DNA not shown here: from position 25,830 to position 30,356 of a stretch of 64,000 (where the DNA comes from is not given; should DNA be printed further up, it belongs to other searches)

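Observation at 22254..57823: The same seven-gene surface/import cassette occurs twice (22.3-37.1 kb and 42.5-57.8 kb)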

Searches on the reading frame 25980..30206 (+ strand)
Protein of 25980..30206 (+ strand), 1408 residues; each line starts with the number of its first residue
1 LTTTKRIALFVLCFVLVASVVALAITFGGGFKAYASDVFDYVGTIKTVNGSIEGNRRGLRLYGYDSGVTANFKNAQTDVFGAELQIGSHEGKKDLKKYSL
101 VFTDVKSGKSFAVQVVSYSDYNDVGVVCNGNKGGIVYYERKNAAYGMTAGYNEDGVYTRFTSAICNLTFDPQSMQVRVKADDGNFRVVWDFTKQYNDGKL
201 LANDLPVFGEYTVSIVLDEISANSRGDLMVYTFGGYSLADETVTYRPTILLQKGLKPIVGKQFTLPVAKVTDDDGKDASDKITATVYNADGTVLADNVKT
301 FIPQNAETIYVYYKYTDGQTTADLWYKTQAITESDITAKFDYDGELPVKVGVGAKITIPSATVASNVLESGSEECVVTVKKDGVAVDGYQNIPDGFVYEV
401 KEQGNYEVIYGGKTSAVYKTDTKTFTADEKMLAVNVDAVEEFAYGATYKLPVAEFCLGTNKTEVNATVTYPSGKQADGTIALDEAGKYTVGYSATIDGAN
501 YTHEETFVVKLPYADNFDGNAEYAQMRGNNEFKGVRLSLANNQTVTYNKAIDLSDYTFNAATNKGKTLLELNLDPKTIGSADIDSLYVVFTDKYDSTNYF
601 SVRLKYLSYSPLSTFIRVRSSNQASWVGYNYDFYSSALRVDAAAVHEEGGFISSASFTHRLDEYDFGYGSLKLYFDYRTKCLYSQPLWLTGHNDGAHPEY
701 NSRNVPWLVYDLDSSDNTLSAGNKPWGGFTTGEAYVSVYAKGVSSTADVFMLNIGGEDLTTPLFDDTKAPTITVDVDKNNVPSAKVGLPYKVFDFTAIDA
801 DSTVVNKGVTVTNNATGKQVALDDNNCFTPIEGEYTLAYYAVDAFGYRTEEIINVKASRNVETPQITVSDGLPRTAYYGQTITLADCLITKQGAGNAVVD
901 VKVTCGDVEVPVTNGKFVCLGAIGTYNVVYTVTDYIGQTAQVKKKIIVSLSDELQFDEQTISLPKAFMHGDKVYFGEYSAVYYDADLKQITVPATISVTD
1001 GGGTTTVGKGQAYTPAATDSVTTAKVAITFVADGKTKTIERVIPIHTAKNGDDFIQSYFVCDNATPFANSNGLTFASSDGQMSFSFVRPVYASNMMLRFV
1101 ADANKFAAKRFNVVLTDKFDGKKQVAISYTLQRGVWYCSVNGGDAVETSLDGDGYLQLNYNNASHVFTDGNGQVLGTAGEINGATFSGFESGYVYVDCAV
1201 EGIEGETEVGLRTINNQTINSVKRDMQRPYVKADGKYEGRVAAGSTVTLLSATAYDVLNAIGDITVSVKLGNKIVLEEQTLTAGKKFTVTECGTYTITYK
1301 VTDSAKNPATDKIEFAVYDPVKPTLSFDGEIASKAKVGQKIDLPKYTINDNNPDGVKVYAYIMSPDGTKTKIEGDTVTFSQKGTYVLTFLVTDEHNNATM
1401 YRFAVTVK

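Call 4: search_protein_families(library=pfam, proteins=[window:25980-30206:+], max_evalue=0.01)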
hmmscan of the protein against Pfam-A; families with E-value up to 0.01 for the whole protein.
window:25980-30206:+ (1408 aa): 1 family
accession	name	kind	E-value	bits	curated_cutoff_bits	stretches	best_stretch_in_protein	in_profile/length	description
PF16403.11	Bact_surface_Ig-like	-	2.6e-06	27.8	27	0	920-948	43-71/71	Bacterial surface protein, Ig-like domain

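Call 13: search_solved_structures(query=window:25980-30206:+, max_evalue=1)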
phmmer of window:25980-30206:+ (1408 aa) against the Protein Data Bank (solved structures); distinct sequences matched with E-value up to 1: 1.
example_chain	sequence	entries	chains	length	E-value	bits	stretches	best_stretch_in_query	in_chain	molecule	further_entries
2kpn_A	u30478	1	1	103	0.28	11.7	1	1368-1408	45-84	Bacillolysin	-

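Call 16: find_homologous_proteins(query=window:25980-30206:+, max_evalue=0.00001)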
Query window:25980-30206:+ (1408 aa): 19 proteins with E <= 0.00001 among 8000 candidates.
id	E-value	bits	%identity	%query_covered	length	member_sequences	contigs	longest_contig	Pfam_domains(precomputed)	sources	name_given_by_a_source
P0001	0.0e+0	3126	99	100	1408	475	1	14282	PF16403.12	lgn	-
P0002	0.0e+0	2863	90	100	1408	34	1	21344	PF16403.12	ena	-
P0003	0.0e+0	2807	88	100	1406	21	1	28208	-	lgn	-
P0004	0.0e+0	2785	88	100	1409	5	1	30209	-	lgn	-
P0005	0.0e+0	2761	87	100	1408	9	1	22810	PF16403.12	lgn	-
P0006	0.0e+0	2479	77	100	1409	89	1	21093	PF16403.12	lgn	-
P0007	0.0e+0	2214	68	100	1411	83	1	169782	PF16403.12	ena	-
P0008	0.0e+0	2190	68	100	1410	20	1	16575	PF16403.12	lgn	-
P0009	0.0e+0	2073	64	100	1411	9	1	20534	PF15418.13,PF16403.12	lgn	-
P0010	0.0e+0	1746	55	100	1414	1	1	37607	PF16403.12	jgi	-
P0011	0.0e+0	1731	55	100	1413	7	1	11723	PF16403.12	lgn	-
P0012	0.0e+0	1724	54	100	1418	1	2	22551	PF16403.12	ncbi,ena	-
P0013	0.0e+0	1664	55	100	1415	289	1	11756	PF16403.12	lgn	-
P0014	0.0e+0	1614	52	100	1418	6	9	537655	PF16403.12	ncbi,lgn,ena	-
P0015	0.0e+0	1606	53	100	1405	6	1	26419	PF16403.12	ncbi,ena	-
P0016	0.0e+0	1019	40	99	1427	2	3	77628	-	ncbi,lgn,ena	-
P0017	7.5e-56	208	25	99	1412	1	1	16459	PF15418.13,PF16403.12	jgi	jgi:hypothetical protein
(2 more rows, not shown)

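Call 17: find_encoding_contigs(protein=P0014, flank=10000, max_places=2)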
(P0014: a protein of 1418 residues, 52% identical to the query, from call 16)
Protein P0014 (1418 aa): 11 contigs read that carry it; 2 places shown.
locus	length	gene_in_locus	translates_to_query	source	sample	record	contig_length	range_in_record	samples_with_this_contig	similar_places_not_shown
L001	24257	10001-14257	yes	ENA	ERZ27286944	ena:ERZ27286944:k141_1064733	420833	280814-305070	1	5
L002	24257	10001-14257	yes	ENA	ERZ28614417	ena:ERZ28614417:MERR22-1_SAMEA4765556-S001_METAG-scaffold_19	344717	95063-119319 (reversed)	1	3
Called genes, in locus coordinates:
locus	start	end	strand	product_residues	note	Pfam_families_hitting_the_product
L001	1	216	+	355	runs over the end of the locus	PF05128:DUF697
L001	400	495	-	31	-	-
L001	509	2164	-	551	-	PF02878:PGM_PMM_I, PF02879:PGM_PMM_II, PF02880:PGM_PMM_III, PF00408:PGM_PMM_IV (weak)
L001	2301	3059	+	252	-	PF00657:Lipase_GDSL, PF13472:Lipase_GDSL_2, PF16255:Lipase_GDSL_lke (faint)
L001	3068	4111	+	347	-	PF04041:Glyco_hydro_130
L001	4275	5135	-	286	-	PF07883:Cupin_2 (weak), PF00165:HTH_AraC (weak), PF12833:HTH_18, PF00165:HTH_AraC (weak)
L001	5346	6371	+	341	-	PF04041:Glyco_hydro_130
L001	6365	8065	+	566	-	-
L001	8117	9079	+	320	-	PF00528:BPD_transp_1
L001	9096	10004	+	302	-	PF00528:BPD_transp_1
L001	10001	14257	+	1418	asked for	PF16403:Bact_surface_Ig-like (faint)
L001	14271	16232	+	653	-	PF16126:DUF4838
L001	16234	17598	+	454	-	PF02368:Big_2, PF26918:Ig_Eae (faint), PF22359:Big-like (weak)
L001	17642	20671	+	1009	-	PF12733:Cadherin-like (faint)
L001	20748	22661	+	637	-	PF00728:Glyco_hydro_20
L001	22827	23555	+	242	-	PF13353:Fer4_12, PF04055:Radical_SAM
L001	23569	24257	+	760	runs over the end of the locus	PF02901:PFL-like, PF01228:Gly_radical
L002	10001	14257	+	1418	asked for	PF16403:Bact_surface_Ig-like (faint)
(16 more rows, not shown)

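Call 18: find_encoding_contigs(protein=P0016, flank=10000, max_places=2)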
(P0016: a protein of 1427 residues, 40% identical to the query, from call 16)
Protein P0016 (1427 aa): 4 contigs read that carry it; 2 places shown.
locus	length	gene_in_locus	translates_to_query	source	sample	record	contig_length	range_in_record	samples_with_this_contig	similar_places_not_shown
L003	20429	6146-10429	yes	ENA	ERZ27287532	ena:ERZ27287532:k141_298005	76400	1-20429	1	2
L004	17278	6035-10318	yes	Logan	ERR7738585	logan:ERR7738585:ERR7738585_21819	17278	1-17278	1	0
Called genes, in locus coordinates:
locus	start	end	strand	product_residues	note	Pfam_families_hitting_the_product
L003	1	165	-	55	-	?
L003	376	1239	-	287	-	PF00165:HTH_AraC, PF12833:HTH_18, PF00165:HTH_AraC (weak)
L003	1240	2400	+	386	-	PF04041:Glyco_hydro_130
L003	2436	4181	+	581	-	-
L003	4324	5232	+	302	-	PF00528:BPD_transp_1 (weak)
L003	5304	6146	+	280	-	PF00528:BPD_transp_1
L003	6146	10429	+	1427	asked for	-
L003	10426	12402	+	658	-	PF16126:DUF4838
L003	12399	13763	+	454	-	PF02368:Big_2, PF22359:Big-like (faint)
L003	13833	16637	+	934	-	-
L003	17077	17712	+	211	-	PF00657:Lipase_GDSL, PF13472:Lipase_GDSL_2, PF16255:Lipase_GDSL_lke (weak)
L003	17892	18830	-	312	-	PF02311:AraC_binding (weak), PF12833:HTH_18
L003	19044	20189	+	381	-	PF13350:Y_phosphatase3, PF22741:PTP-NADK (faint)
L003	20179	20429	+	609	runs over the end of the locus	PF09479:Flg_new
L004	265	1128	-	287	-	PF00165:HTH_AraC, PF12833:HTH_18, PF00165:HTH_AraC (weak)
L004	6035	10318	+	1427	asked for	-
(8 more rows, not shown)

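Call 19: find_encoding_contigs(protein=P0017, flank=10000, max_places=2)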
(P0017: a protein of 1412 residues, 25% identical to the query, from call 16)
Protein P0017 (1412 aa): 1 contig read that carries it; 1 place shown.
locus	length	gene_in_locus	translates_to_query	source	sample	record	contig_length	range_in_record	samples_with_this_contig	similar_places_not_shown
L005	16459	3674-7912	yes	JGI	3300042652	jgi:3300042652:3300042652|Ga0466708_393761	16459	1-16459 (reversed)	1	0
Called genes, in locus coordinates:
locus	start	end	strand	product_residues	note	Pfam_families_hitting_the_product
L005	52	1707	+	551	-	-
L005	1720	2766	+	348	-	PF00528:BPD_transp_1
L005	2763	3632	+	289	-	PF00528:BPD_transp_1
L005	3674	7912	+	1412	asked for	PF15418:DUF4625 (faint), PF16403:Bact_surface_Ig-like (faint)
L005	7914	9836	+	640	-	PF16126:DUF4838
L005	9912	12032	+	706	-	PF02368:Big_2, PF26918:Ig_Eae (faint), PF22359:Big-like (weak)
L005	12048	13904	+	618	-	PF02368:Big_2 (weak)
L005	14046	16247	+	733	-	PF08531:Bac_rhamnosid_N, PF05592:Bac_rhamnosid, PF17389:Bac_rhamnosid6H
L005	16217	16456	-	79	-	-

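Call 22: find_homologous_proteins(query=A1, max_evalue=0.001)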
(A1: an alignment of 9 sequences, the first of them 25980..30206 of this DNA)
Query A1 (9 sequences) (1408 aa, profile of the alignment): 26 proteins with E <= 0.001 among 8000 candidates.
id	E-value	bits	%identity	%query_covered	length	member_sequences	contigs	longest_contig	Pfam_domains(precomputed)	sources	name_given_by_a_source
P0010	0.0e+0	2105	55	100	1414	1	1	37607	PF16403.12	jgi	-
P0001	0.0e+0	2101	99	100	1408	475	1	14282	PF16403.12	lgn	-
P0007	0.0e+0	2097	68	100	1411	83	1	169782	PF16403.12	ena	-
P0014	0.0e+0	2095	52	100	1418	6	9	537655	PF16403.12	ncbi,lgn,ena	-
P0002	0.0e+0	2044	90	100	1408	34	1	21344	PF16403.12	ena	-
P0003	0.0e+0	2015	88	100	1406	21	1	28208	-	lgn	-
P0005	0.0e+0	1991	87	100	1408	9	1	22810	PF16403.12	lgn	-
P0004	0.0e+0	1990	88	100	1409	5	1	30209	-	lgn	-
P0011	0.0e+0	1985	55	100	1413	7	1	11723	PF16403.12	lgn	-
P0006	0.0e+0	1981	77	100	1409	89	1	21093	PF16403.12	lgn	-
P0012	0.0e+0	1916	54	100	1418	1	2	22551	PF16403.12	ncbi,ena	-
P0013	0.0e+0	1871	55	100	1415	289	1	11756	PF16403.12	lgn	-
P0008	0.0e+0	1869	68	100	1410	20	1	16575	PF16403.12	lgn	-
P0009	0.0e+0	1859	64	100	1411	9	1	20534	PF15418.13,PF16403.12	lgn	-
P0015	0.0e+0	1688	53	100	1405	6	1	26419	PF16403.12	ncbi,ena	-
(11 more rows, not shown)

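Call 25: find_related_loci(query=A2, collection=genome_contigs, flank=10000)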
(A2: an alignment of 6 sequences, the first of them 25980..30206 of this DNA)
Query A2 (1408 aa) in genome_contigs; peptide patterns used: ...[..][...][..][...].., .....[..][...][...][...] (x = any residue, [..] = any of these).
61 stretches matched a pattern; 12 encode a relative of the query (tblastn E <= 1e-3); 12 distinct loci.
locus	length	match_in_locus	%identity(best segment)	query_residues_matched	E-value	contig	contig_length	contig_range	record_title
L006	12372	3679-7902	91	1-1408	0e+0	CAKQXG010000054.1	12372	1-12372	MAG: uncultured Clostridia bacterium isolate REFINED_METABAT215_TOP10_CONTIGS_1500_ASSEMBLY_K77_MERGED__Hadza_PheChl_Fib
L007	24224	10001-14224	88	1-1408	0e+0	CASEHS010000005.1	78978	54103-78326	uncultured Firmicutes bacterium isolate A15_L4_384384_idba_bin.180 genome assembly, contig: A15_L4_384384_idba_bin.180.f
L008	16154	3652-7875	55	1-1405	0e+0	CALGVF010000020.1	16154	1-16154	MAG TPA_asm: uncultured Clostridia bacterium isolate SRR1747030_bin.40_CONCOCT_v1.1_MAG genome assembly, contig: ERZ8082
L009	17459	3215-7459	54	1-1407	0e+0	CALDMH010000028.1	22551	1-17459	MAG TPA_asm: uncultured Clostridia bacterium isolate SRR1747047_bin.85_CONCOCT_v1.1_MAG genome assembly, contig: ERZ8082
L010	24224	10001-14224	55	1-1405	0e+0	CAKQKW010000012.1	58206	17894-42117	MAG: uncultured Clostridia bacterium isolate REFINED_METABAT215_TOP10_CONTIGS_1500_ASSEMBLY_K77_MERGED__Hadza_PheChl_Fib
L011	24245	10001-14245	52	1-1405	0e+0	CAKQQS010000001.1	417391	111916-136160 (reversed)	MAG: uncultured Clostridia bacterium isolate REFINED_METABAT215_TOP10_CONTIGS_1500_ASSEMBLY_K77_MERGED__Hadza_MoBio_hadz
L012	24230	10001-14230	55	1-1405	0e+0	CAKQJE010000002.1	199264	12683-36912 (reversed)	MAG: uncultured Clostridia bacterium isolate REFINED_METABAT215_TOP10_CONTIGS_1500_ASSEMBLY_K77_MERGED__Hadza_MoBio_hadz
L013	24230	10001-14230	68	1-1408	0e+0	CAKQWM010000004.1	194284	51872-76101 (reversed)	MAG: uncultured Clostridia bacterium isolate REFINED_METABAT215_TOP10_CONTIGS_1500_ASSEMBLY_K77_MERGED__Hadza_MoBio_hadz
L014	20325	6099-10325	77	1-1408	0e+0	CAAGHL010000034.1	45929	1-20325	MAG TPA_asm: Clostridia bacterium, isolate HGM11380, WGS project CAAGHL010000000 data, contig: SRS476271_15_k119_98182,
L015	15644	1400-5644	37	13-1408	0e+0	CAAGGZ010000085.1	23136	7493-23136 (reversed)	MAG TPA_asm: Clostridia bacterium, isolate HGM11404, WGS project CAAGGZ010000000 data, contig: SRS476212_90_k119_297417,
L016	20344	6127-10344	40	9-1407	0e+0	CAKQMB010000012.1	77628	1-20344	MAG: uncultured Clostridia bacterium isolate REFINED_METABAT215_TOP10_CONTIGS_1500_ASSEMBLY_K77_MERGED__Nepal_MoBio_Fibe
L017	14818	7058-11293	55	1-1405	0e+0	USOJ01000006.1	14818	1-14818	uncultured Clostridiales bacterium isolate UMGS1915 genome assembly, contig: NODE_1828_length_14818_cov_3.338955, whole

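Call 36: search_protein_representatives(protein=window:25980-29579:+)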
Query: 1200 residues. Proteins with E-value up to 0.001 (for the whole library): 778; up to 1e-10: 653; up to 1e-30: 336. The best 150 are listed.
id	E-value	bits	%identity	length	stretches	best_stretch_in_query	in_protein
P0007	0.0e+00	1888.0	65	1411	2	1-1200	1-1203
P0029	1.8e-278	943.2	40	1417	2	49-1199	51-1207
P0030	8.5e-243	825.1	40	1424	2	5-1197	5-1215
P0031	1.0e-235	801.6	40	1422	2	9-1198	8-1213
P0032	1.0e-219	748.6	39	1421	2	5-1198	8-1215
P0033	1.1e-215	735.2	37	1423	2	54-1198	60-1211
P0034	7.1e-212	722.6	37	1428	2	7-1177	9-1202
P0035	5.1e-204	696.6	36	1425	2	30-1197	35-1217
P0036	1.5e-196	671.9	38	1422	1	11-1198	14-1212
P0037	5.5e-196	670.0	36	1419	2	47-1198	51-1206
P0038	4.3e-192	657.1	36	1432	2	47-1198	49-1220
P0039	6.4e-176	603.6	33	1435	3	54-1197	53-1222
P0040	2.6e-172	591.6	35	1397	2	3-1198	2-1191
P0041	3.4e-172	591.2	33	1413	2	27-1196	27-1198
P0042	1.0e-170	586.4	35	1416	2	7-1199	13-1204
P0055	2.3e-119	416.3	32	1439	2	3-1197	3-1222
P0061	2.3e-70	254.0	30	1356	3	527-1196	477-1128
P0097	3.9e-52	193.6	27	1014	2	435-1198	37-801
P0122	1.4e-45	171.9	30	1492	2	182-1198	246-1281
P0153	6.0e-42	159.9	26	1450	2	57-1196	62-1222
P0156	9.5e-42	159.2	30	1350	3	386-1191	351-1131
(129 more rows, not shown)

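Call 44: find_encoding_contigs(protein=P0156, flank=10000, max_places=2)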
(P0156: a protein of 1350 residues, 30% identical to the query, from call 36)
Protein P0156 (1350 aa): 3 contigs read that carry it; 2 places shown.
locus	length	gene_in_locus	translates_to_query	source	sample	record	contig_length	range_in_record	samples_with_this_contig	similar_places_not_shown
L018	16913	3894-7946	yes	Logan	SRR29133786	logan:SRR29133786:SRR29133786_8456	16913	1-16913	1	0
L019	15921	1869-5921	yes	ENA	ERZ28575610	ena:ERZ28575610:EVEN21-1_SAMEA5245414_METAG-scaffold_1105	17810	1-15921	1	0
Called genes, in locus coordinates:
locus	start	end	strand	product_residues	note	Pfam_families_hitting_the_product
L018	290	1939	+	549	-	-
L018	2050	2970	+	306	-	PF00528:BPD_transp_1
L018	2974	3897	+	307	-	PF00528:BPD_transp_1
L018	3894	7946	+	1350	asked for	-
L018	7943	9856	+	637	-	PF03648:Glyco_hydro_67N, PF16126:DUF4838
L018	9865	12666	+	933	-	PF02368:Big_2 (faint), PF26182:Ig_NUP210_5th (faint), PF22359:Big-like (weak)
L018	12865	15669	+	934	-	PF18998:Flg_new_2, PF09479:Flg_new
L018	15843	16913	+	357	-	?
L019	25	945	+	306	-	PF00528:BPD_transp_1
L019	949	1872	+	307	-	PF00528:BPD_transp_1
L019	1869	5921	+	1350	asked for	-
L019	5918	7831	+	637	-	PF03648:Glyco_hydro_67N, PF16126:DUF4838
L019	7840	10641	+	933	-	PF02368:Big_2 (weak), PF26182:Ig_NUP210_5th (faint), PF21461:HL_N-beta (faint), PF22359:Big-like (weak)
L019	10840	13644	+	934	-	PF18998:Flg_new_2, PF09479:Flg_new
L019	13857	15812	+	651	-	PF16334:DUF4964, PF17168:DUF5127, PF16335:GtaA_6_Hairpin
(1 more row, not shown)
